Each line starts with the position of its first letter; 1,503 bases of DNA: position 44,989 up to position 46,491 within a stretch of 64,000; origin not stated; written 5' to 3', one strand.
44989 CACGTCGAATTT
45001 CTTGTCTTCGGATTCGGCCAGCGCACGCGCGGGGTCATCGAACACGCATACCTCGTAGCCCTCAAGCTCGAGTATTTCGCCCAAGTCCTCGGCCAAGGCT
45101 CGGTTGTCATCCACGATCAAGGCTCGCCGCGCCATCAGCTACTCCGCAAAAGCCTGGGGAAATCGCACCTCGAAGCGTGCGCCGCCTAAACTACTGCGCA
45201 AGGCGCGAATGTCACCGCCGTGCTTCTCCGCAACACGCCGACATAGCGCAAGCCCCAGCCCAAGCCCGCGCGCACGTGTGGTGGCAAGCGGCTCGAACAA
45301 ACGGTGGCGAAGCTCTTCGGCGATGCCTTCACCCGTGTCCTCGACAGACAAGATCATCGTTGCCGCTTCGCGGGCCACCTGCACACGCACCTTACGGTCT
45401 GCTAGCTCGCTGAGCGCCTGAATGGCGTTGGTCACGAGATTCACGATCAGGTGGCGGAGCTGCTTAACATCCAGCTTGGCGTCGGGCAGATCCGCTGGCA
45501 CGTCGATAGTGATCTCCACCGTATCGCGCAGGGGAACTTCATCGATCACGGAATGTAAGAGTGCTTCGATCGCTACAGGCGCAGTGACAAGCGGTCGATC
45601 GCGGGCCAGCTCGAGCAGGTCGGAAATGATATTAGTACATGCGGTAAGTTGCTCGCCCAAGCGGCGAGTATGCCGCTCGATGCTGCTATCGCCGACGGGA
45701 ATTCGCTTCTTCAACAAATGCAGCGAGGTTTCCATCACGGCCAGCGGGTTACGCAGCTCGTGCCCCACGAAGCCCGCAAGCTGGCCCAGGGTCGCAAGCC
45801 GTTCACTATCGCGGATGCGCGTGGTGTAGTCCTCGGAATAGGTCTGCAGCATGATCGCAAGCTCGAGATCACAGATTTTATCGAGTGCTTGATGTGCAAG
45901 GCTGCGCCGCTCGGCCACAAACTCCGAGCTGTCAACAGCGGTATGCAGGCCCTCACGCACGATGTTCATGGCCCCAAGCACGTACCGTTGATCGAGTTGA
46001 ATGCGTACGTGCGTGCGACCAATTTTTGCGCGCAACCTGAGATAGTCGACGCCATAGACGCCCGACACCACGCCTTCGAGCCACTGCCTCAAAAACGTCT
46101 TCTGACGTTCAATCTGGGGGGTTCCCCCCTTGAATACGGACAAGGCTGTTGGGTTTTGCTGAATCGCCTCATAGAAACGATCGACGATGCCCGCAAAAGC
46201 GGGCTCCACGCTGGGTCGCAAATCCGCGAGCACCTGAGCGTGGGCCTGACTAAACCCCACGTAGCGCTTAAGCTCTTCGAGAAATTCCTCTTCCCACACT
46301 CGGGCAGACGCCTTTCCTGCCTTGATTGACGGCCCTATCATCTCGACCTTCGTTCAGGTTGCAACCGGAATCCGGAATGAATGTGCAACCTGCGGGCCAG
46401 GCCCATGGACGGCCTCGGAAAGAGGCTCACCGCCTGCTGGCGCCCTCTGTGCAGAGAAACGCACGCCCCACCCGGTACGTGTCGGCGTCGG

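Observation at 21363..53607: Low-oxygen / stasis-type gene island reminiscent of a dormancy regulon but wired differently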

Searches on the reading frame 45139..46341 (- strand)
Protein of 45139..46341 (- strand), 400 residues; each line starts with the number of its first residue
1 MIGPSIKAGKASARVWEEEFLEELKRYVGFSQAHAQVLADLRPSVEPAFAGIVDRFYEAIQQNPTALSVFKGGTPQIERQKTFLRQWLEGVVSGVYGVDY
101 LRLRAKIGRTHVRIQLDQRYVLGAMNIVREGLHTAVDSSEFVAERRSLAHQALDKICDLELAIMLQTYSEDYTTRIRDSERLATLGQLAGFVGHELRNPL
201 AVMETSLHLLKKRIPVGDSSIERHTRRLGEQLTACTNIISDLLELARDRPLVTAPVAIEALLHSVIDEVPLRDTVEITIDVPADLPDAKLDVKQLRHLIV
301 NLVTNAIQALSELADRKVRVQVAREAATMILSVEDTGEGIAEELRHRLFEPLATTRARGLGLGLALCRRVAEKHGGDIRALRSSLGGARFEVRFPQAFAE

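Call 6: search_protein_families(library=pfam, proteins=[window:45142-46341:-], max_evalue=0.01)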
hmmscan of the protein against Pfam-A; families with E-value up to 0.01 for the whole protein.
window:45142-46341:- (400 aa): 5 families
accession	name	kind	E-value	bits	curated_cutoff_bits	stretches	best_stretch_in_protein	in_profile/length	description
PF11563.14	Protoglobin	-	4.3e-34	118.2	25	1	19-172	3-156/158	Protoglobin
PF02518.31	HATPase_c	-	1.6e-23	83.7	26.4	1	291-396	2-109/111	Histidine kinase-, DNA gyrase B-, and HSP90-like ATPase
PF00512.31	HisKA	-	1.2e-09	38.5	26.9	1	185-247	2-62/66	His Kinase A (phospho-acceptor) domain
PF14501.12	HATPase_c_5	-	3.5e-07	30.5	22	1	294-379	5-87/102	GHKL domain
PF13581.12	HATPase_c_2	-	0.0026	18.2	27.4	1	302-373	39-111/127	Histidine kinase-like ATPase domain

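Call 9: find_encoding_contigs(protein=window:45139-46341:-, flank=10000, max_places=6)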
Protein window:45139-46341:- (400 aa): no gene with exactly this product is on record in the collection.

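Call 10: find_homologous_proteins(query=window:45142-46341:-)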
Query window:45142-46341:- (400 aa): 5975 proteins with E <= 0.001 among 8000 candidates; the best 120 are listed.
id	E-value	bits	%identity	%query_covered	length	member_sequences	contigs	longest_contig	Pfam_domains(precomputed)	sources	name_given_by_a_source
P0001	2.5e-189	647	74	100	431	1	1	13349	PF02518.32,PF00512.32,PF11563.15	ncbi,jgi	jgi:signal transduction histidine kinase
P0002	6.3e-166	570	66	97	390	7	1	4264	PF02518.32,PF00512.32,PF11563.15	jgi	jgi:signal transduction histidine kinase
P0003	6.1e-164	563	67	96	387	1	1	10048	PF13581.13,PF02518.32,PF00512.32,PF11563.15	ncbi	-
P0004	3.9e-162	558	64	97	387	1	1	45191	PF02518.32,PF00512.32,PF11563.15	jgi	jgi:signal transduction histidine kinase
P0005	9.0e-159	547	64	100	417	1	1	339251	PF02518.32,PF00512.32,PF11563.15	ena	-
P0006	3.1e-157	541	64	99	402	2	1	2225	PF02518.32,PF00512.32,PF11563.15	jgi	jgi:two-component system sensor histidine kinase HydH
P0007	1.4e-156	539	64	96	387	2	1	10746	PF02518.32,PF00512.32,PF11563.15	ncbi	-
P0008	2.4e-156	539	63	96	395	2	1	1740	PF13581.13,PF02518.32,PF00512.32,PF11563.15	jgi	jgi:two-component system sensor histidine kinase HydH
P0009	5.6e-155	534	64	96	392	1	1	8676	PF13581.13,PF02518.32,PF00512.32,PF11563.15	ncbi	-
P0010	1.3e-153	530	62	99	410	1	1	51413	PF02518.32,PF00512.32,PF11563.15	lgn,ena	-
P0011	1.9e-153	529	64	97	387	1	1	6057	PF02518.32,PF00512.32,PF11563.15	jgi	jgi:signal transduction histidine kinase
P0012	1.4e-152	526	63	96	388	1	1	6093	PF02518.32,PF00512.32,PF11563.15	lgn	-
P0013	6.4e-152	524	62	96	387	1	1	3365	PF02518.32,PF00512.32,PF11563.15,PF14501.13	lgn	-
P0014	1.0e-151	523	61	97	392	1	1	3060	PF13581.13,PF02518.32,PF00512.32,PF11563.15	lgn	-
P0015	1.1e-151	523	62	97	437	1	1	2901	PF13581.13,PF02518.32,PF00512.32,PF11563.15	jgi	jgi:two-component system sensor histidine kinase HydH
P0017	2.6e-151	522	61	97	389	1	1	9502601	PF02518.32,PF00512.32,PF11563.15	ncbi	ncbi:MAG: HAMP domain-containing sensor histidine kinase [Myxococcales bacterium]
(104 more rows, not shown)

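Call 14: find_encoding_contigs(protein=P0005, flank=10000, max_places=2)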
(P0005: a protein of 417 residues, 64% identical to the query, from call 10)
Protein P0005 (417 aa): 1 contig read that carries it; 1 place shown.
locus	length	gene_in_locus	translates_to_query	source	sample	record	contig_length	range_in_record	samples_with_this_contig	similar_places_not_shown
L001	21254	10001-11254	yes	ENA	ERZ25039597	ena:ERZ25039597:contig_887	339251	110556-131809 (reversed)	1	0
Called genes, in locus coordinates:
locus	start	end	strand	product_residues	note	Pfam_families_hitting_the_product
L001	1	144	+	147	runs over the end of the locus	PF00571:CBS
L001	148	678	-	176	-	PF01322:Cytochrom_C_2 (weak)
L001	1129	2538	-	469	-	PF00753:Lactamase_B, PF12706:Lactamase_B_2, PF16661:Lactamase_B_6, PF10996:Beta-Casp, PF07521:RMMBL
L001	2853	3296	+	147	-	PF00582:Usp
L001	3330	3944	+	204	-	PF00582:Usp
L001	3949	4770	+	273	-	PF00005:ABC_tran, PF13304:AAA_21 (faint)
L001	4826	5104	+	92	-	-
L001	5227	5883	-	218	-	PF12724:Flavodoxin_5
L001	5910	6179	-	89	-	-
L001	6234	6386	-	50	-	-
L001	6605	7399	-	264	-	PF04539:Sigma70_r3 (faint), PF04542:Sigma70_r2, PF04545:Sigma70_r4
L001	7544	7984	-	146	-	PF00582:Usp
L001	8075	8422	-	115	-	-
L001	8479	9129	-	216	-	PF00158:Sigma54_activat, PF25601:AAA_lid_14, PF02954:HTH_8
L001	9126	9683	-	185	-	PF00072:Response_reg (faint), PF00158:Sigma54_activat, PF14532:Sigma54_activ_2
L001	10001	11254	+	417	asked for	PF11563:Protoglobin, PF00512:HisKA (weak), PF02518:HATPase_c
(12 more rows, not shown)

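Call 15: find_encoding_contigs(protein=P0017, flank=10000, max_places=2)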
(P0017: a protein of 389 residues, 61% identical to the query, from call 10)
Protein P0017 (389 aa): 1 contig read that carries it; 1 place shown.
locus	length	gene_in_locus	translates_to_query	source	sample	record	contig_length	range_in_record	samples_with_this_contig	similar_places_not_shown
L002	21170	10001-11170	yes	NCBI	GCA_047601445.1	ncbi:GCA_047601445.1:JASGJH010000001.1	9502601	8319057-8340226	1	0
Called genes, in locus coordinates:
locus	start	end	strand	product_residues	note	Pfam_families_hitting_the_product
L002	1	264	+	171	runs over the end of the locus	PF01814:Hemerythrin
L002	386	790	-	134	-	PF04828:GFA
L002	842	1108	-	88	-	-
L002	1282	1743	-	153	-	PF01451:LMWPc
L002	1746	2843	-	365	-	PF01758:SBF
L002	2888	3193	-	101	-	PF12840:HTH_20, PF01022:HTH_5, PF12802:MarR_2 (weak), PF09339:HTH_IclR (faint), PF13412:HTH_24 (faint)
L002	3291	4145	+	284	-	PF13489:Methyltransf_23, PF01135:PCMT, PF01209:Ubie_methyltran, PF06325:PrmA, PF08241:Methyltransf_11, PF08242:Methyltransf_12, PF13649:Methyltransf_25, PF13847:Methyltransf_31, +4 more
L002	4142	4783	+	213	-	PF04542:Sigma70_r2, PF07638:Sigma70_ECF (weak), PF08281:Sigma70_r4_2, PF04545:Sigma70_r4 (weak)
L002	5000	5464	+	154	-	PF00571:CBS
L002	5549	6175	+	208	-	PF00582:Usp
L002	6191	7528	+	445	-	PF02550:AcetylCoA_hydro, PF13336:AcetylCoA_hyd_C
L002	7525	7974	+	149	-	PF00582:Usp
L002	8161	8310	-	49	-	PF02954:HTH_8 (weak)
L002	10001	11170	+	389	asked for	PF11563:Protoglobin, PF00512:HisKA, PF02518:HATPase_c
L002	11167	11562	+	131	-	PF00072:Response_reg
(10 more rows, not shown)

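Call 16: find_encoding_contigs(protein=P0004, flank=10000, max_places=2)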
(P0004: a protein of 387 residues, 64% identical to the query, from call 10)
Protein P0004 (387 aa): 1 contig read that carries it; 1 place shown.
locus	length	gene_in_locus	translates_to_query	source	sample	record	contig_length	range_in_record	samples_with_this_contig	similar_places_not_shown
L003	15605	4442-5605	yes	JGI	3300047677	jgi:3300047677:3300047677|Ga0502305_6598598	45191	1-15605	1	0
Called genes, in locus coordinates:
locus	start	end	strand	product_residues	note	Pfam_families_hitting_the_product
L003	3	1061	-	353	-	?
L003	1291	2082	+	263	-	PF03793:PASTA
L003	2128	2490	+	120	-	-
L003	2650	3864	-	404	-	PF00722:Glyco_hydro_16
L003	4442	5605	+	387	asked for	PF11563:Protoglobin, PF00512:HisKA, PF02518:HATPase_c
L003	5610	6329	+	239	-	PF00072:Response_reg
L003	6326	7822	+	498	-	PF00072:Response_reg, PF00989:PAS (weak), PF08448:PAS_4, PF00512:HisKA, PF02518:HATPase_c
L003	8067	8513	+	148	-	PF00011:HSP20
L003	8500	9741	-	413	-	PF04542:Sigma70_r2 (faint), PF20239:DUF6596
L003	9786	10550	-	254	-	PF03795:YCII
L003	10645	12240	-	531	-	PF13231:PMT_2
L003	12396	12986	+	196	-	PF10604:Polyketide_cyc2, PF03364:Polyketide_cyc (weak)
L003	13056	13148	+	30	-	-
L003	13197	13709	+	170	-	-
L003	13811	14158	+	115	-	PF01035:DNA_binding_1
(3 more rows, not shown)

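Call 18: find_related_loci(query=A1, collection=genome_contigs, flank=10000)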
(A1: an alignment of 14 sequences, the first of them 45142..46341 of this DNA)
Query A1 (400 aa) in genome_contigs; peptide patterns used: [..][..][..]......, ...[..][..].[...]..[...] (x = any residue, [..] = any of these).
599 stretches matched a pattern (row limit reached: there are more); 586 encode a relative of the query (tblastn E <= 1e-3); the best 80 are kept; 80 distinct loci.
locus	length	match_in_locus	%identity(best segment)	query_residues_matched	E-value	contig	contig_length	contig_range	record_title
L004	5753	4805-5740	83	1-312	3e-174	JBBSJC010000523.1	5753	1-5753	MAG: Polyangiales bacterium isolate LS4_concoct.218 LS4_concoct.218_K_60954_L_5753_cov_9.0344, whole genome shotgun sequ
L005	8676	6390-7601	62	4-400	1e-164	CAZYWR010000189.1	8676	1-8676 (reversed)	MAG TPA_asm: uncultured Polyangiales bacterium isolate binchicken_co84_83 genome assembly, contig: k141_2109727, whole g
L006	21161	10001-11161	61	15-400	2e-159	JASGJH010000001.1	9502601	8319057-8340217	MAG: Myxococcales bacterium isolate 5N416 JMF-2111-06-0005.ont.bin.416_0, whole genome shotgun sequence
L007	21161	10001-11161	62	15-400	4e-155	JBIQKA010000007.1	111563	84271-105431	MAG: Myxococcales bacterium isolate mag.101f NODE_233_length_111563, whole genome shotgun sequence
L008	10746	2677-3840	65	13-399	6e-166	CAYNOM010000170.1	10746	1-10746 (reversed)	MAG TPA_asm: uncultured Polyangiales bacterium isolate SRP319275_co6_81 genome assembly, contig: NODE_3298_length_10746_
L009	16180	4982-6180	94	1-400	0e+0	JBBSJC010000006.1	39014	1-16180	MAG: Polyangiales bacterium isolate LS4_concoct.218 LS4_concoct.218_K_2411727_L_39014_cov_11.1680, whole genome shotgun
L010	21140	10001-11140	54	20-397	2e-126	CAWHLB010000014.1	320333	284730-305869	MAG: uncultured delta proteobacterium isolate MFD02416.bin.2.203 genome assembly, contig: contig_30453, whole genome sho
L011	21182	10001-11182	53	7-400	3e-121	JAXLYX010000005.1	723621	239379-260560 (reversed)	MAG: Polyangiales bacterium isolate STL-MYX24 C3.137.fa-5, whole genome shotgun sequence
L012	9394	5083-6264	49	2-397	2e-117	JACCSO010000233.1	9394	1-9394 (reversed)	MAG: Nannocystis sp. isolate MGR_bin50 SD2897-2912_k127_4307053, whole genome shotgun sequence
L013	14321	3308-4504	49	7-399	9e-117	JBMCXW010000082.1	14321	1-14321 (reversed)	MAG: Myxococcota bacterium isolate D5M12_5 NODE_1687_length_14321_cov_19.707416, whole genome shotgun sequence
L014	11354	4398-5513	52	20-397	2e-116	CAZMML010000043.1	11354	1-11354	MAG TPA_asm: uncultured Nannocystis sp. isolate binchicken_co118_275 genome assembly, contig: NODE_6578_length_11354_cov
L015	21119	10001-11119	51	21-396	1e-114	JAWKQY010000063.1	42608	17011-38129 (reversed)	MAG: Nannocystaceae bacterium isolate AC1.67 AC1.67.fa-63, whole genome shotgun sequence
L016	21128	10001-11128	49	18-395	2e-114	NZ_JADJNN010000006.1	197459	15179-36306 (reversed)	MAG: Nannocystis sp. isolate EsbW_18-Q3-R4-48_MAXAC.145 tig00003894-10-1970310, whole genome shotgun sequence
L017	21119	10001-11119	52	21-396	2e-114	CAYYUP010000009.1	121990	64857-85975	MAG TPA_asm: uncultured Nannocystis sp. isolate binchicken_co67_189 genome assembly, contig: NODE_50_length_121990_cov_8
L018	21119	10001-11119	53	21-396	1e-118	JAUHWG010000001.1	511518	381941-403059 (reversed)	MAG: Polyangia bacterium isolate 2_bin.15 NODE_16_length_511518_cov_7.517948, whole genome shotgun sequence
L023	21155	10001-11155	49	15-400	5e-106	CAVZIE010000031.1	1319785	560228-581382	MAG: uncultured delta proteobacterium isolate MFD02416.bin.2.211 genome assembly, contig: contig_6673, whole genome shot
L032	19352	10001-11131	45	18-397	7e-93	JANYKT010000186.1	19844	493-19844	MAG: Deltaproteobacteria bacterium isolate GL140_5_metabinner_43_sub GL140_5_k141_2344380, whole genome shotgun sequence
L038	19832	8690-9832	43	12-395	1e-89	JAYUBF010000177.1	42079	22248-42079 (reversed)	MAG: Myxococcales bacterium isolate GFS_6713 GFS_6713_176, whole genome shotgun sequence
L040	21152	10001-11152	43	18-400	2e-89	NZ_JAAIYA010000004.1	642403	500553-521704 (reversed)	Pyxidicoccus caerfyrddinensis strain CA032A NODE_4_length_642403_cov_17.826, whole genome shotgun sequence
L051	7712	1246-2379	44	18-397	4e-88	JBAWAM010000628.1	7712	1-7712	MAG: Myxococcaceae bacterium isolate MFD05674_ilm_asm_bin19 k127_231389, whole genome shotgun sequence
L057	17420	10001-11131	46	18-397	4e-87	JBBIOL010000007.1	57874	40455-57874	MAG: Anaeromyxobacteraceae bacterium isolate QNF170220_bin_279 NODE_80_length_57874_cov_13.226829, whole genome shotgun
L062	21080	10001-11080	44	18-378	4e-86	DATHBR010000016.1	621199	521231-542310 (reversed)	MAG TPA_asm: Myxococcaceae bacterium isolate SMAG_U10721 k141_279265, whole genome shotgun sequence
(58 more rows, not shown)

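Call 46: search_solved_structures(query=window:45142-46341:-, max_evalue=1e-10, show_alignments=1)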
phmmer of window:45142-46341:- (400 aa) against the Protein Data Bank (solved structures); distinct sequences matched with E-value up to 1e-10: 28.
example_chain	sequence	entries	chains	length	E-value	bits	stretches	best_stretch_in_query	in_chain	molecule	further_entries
9jfj_A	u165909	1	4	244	2e-26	96.1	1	176-395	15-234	Sensor histidine kinase ZraS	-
5ohe_A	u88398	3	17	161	1.7e-24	89.8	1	18-171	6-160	Globin-coupled histidine kinase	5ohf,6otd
3a0r_A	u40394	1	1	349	3.3e-23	85.5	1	172-380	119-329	Sensor protein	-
9p6i_A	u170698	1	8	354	1.7e-18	70.1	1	172-395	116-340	histidine kinase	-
4gcz_A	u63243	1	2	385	1.2e-17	67.2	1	174-397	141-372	Blue-light photoreceptor, Sensor protein fixL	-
8a3u_A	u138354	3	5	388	1.3e-17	67.1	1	175-397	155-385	Putative Sensory box protein,Sensor protein FixL | Putative Sensory box protein,Putative Sensory box protein,Sensor protein FixL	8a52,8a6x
8a7f_A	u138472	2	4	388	1.3e-17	67.1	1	175-397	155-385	Putative Sensory box protein,Sensor protein FixL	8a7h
3d36_A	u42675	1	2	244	1.6e-17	66.9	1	179-395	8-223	Sporulation kinase B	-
5idj_A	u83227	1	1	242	4.1e-16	62.2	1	179-395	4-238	Histidine kinase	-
6lgq_C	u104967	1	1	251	4.9e-15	58.7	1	188-398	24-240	Histidine kinase KdpD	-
2w31_A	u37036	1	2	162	1e-14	57.6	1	21-172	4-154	GLOBIN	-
8vc9_A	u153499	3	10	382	1.8e-14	56.8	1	149-395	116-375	Leptospira virulence regulator B (LvrB) | histidine kinase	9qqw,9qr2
4jas_A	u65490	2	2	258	2.5e-14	56.3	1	177-396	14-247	Histidine kinase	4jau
8sgk_A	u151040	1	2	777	5.8e-14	55.1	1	190-396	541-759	Bacteriophytochrome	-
8avv_A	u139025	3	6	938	8.6e-14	54.6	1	190-396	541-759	Bacteriophytochrome,Response regulator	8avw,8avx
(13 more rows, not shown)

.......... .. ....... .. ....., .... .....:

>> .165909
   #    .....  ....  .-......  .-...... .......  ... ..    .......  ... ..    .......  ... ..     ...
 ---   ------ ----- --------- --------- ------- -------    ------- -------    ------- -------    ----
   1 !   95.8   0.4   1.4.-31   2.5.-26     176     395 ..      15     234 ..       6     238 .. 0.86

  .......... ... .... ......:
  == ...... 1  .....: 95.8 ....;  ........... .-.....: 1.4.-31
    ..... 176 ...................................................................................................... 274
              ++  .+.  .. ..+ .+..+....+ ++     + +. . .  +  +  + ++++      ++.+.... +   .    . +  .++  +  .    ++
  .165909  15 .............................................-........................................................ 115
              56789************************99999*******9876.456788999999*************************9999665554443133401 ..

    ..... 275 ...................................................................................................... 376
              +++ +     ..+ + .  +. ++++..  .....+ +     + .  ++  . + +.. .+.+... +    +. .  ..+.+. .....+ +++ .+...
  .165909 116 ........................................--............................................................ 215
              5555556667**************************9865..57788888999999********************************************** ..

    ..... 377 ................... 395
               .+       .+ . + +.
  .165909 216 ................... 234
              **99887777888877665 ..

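Call 55: search_protein_families(library=pfam, proteins=[L009:694-1620:-, L009:1763-3172:+, L009:10571-11026:+, L009:10910-11398:-, L009:11410-11973:+, L009:11675-12766:+, L009:12803-13906:+, L009:14657-15451:-, L009:14938-16053:-, L009:14932-15885:+], max_evalue=0.0001)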
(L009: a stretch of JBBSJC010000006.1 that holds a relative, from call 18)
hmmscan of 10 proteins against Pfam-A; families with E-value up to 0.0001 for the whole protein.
L009:694-1620:- (308 aa): 2 families
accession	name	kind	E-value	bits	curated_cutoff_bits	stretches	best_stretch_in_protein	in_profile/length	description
PF03641.19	Lysine_decarbox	-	1.2e-28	100.4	27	1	147-276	1-129/131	Possible lysine decarboxylase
PF18306.6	LDcluster4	-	4.9e-10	39.7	26.3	1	128-219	26-113/151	SLOG cluster4 family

L009:1763-3172:+ (469 aa): 5 families
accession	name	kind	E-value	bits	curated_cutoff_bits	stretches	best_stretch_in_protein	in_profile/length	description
PF10996.14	Beta-Casp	-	1.9e-37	128.9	27.7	1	257-382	1-120/120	Beta-Casp domain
PF07521.17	RMMBL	-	3.1e-12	46.7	21.6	1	397-461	3-63/63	Zn-dependent metallo-hydrolase RNA specificity domain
PF16661.11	Lactamase_B_6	-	3.3e-10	40.1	27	1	22-175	3-149/193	Metallo-beta-lactamase superfamily domain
PF00753.33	Lactamase_B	-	4.6e-10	40.2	22.7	1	20-203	10-161/196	Metallo-beta-lactamase superfamily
PF12706.13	Lactamase_B_2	-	3.7e-07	30.4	27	1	27-114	2-83/200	Beta-lactamase superfamily domain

L009:10571-11026:+ (151 aa): 1 family
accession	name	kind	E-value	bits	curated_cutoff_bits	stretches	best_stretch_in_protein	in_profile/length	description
PF00690.31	Cation_ATPase_N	-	3e-22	78.5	20.4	1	9-74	2-68/69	Cation transporter/ATPase, N-terminus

L009:10910-11398:- (162 aa): 1 family
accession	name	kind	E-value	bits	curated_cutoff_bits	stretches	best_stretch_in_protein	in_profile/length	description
PF01322.25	Cytochrom_C_2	-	2.3e-07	32.2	26.5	1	81-156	47-121/121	Cytochrome C'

L009:11410-11973:+ (187 aa): 0 families

L009:11675-12766:+ (363 aa): 4 families
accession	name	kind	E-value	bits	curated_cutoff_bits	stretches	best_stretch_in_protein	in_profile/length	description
PF00107.32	ADH_zinc_N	-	4.3e-29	101.5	31.8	1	192-309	1-115/129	Zinc-binding dehydrogenase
PF08240.17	ADH_N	-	6.3e-21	75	23.5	1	33-153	2-104/104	Alcohol dehydrogenase GroES-like domain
PF13602.12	ADH_zinc_N_2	-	8.8e-16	59.5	27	1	225-352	1-126/134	Zinc-binding dehydrogenase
PF16912.11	Glu_dehyd_C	-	3.1e-06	27.3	34.9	0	183-286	32-135/211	Glucose dehydrogenase C-terminus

L009:12803-13906:+ (367 aa): 2 families
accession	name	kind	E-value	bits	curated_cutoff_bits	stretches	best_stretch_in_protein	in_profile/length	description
PF20181.5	DUF6544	-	6.5e-73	245.1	25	1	133-356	2-221/221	Family of unknown function (DUF6544)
PF21900.3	DUF6920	-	1.5e-42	146.1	27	1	141-363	2-222/222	Family of unknown function (DUF6920)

L009:14657-15451:- (264 aa): 0 families

L009:14938-16053:- (371 aa): 2 families
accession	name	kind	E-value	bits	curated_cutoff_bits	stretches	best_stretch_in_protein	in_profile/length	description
PF10996.14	Beta-Casp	-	4.8e-37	127.6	27.7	1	161-286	1-120/120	Beta-Casp domain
PF07521.17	RMMBL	-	6.1e-13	49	21.6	1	302-361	4-62/63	Zn-dependent metallo-hydrolase RNA specificity domain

L009:14932-15885:+ (317 aa): 0 families
